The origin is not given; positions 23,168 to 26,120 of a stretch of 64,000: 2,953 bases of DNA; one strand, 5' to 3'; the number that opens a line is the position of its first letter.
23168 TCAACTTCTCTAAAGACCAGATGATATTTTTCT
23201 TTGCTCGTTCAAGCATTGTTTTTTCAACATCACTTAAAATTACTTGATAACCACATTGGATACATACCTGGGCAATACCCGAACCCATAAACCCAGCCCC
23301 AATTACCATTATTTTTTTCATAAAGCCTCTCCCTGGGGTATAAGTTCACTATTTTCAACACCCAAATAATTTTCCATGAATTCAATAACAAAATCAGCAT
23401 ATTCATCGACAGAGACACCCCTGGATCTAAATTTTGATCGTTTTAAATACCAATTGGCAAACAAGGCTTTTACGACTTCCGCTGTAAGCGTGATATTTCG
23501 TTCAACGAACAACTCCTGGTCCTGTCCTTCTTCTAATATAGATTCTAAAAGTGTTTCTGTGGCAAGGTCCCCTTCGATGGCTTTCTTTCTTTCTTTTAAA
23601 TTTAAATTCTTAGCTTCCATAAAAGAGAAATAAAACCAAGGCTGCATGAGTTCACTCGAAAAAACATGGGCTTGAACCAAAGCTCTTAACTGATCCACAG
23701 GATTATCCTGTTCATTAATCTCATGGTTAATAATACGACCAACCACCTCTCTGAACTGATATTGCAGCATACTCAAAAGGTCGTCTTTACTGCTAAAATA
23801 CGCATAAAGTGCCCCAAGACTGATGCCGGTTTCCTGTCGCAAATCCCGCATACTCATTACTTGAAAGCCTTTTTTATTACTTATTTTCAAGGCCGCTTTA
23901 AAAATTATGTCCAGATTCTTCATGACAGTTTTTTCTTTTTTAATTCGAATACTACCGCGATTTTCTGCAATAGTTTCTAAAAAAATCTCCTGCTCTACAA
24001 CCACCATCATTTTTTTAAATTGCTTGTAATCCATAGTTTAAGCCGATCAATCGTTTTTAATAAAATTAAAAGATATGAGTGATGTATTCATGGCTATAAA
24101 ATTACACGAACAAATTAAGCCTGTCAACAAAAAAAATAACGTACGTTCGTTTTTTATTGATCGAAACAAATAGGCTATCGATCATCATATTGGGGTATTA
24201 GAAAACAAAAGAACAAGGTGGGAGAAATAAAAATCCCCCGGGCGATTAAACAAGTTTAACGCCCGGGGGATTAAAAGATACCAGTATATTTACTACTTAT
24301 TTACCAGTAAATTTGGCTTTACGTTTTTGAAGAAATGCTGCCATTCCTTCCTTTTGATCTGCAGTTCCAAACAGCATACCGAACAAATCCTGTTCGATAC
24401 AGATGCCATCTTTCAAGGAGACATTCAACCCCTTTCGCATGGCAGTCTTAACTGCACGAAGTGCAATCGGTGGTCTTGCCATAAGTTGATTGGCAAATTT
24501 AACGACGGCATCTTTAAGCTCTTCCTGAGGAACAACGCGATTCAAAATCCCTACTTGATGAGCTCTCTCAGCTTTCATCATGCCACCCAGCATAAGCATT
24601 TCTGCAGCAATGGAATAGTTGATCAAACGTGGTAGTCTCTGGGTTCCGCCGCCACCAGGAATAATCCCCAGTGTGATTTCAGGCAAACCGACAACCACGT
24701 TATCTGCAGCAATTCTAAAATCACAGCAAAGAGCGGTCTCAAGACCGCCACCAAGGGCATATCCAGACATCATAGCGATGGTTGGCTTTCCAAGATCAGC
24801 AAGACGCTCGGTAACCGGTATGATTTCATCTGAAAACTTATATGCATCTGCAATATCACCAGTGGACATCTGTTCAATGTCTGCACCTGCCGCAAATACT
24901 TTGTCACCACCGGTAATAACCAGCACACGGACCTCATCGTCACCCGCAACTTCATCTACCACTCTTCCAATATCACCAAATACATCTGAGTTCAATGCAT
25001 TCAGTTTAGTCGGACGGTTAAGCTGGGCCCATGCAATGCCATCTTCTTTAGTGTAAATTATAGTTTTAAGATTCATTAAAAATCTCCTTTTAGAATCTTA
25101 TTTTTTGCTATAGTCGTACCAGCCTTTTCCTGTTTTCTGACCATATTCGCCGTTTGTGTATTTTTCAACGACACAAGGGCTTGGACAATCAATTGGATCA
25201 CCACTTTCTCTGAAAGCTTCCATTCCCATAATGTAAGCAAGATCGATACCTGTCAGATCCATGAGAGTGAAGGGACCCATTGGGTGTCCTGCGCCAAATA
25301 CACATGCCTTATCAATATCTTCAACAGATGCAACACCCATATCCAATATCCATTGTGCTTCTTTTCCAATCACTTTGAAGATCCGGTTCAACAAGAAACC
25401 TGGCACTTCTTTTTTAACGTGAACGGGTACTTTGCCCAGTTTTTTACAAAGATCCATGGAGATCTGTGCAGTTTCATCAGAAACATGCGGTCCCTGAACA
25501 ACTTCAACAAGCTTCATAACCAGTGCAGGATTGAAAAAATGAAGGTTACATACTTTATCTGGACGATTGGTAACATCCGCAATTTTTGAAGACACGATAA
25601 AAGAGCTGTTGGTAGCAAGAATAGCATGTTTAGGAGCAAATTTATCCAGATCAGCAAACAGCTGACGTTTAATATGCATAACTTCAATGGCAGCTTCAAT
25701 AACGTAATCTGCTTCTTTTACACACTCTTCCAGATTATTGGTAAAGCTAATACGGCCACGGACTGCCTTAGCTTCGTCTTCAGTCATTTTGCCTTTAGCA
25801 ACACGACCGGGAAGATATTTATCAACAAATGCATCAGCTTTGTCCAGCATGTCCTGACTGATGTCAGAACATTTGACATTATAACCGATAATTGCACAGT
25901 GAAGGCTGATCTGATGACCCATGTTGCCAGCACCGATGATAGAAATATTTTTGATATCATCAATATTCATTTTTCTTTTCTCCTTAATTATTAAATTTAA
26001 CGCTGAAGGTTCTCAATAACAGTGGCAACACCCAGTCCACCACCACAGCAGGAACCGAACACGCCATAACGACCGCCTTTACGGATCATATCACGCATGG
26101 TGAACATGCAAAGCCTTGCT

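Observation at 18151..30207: Four copies of a ~38-bp palindromic promoter/operator element tie a kinase gene to the beta-oxidation/AbfD/ETF genes as one regulon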

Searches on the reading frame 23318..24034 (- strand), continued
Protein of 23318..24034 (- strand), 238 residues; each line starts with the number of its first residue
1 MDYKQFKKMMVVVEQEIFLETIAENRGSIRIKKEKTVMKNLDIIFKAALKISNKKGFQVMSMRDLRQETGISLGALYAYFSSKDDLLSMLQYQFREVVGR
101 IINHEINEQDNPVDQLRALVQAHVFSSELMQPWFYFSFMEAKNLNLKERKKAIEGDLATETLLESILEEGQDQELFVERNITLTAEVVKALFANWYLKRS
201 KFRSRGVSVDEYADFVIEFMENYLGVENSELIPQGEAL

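Call 71: list_cluster_members(proteins=[P0001, P0002])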
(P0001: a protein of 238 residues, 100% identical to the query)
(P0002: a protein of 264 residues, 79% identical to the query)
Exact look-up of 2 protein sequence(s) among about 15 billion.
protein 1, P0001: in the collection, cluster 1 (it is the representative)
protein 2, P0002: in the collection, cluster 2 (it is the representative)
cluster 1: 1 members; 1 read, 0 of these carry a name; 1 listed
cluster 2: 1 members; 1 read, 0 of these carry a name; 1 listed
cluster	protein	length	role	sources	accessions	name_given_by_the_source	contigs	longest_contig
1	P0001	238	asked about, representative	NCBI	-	-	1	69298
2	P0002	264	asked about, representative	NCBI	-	-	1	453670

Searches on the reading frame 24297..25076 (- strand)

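Call 7: search_protein_families(library=pfam, proteins=[window:24297-25076:-])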
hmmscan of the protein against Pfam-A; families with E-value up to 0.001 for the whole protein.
window:24297-25076:- (259 aa): 2 families
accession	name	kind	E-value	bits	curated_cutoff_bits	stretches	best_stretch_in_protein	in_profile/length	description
PF00378.25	ECH_1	-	4.6e-69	233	27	1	10-258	2-250/251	Enoyl-CoA hydratase/isomerase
PF16113.10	ECH_2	-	7.6e-36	124.7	27.2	1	15-190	2-180/335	Enoyl-CoA hydratase/isomerase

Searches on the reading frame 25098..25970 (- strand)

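Call 7: search_protein_families(library=pfam, proteins=[window:25098-25970:-])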
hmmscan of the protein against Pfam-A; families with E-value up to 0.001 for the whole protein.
window:25098-25970:- (290 aa): 4 families
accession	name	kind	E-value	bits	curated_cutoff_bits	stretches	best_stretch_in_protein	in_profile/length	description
PF02737.24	3HCDH_N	-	1.5e-57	194.9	22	1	9-187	2-178/180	3-hydroxyacyl-CoA dehydrogenase, NAD binding domain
PF00725.27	3HCDH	-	1.6e-24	86.7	22.1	1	191-287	1-97/97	3-hydroxyacyl-CoA dehydrogenase, C-terminal domain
PF03446.21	NAD_binding_2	-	0.00013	22.5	21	1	8-94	1-63/161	NAD binding domain of 6-phosphogluconate dehydrogenase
PF03721.20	UDPG_MGDP_dh_N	-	0.00054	20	27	0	8-91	2-81/187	UDP-glucose/GDP-mannose dehydrogenase family, NAD binding domain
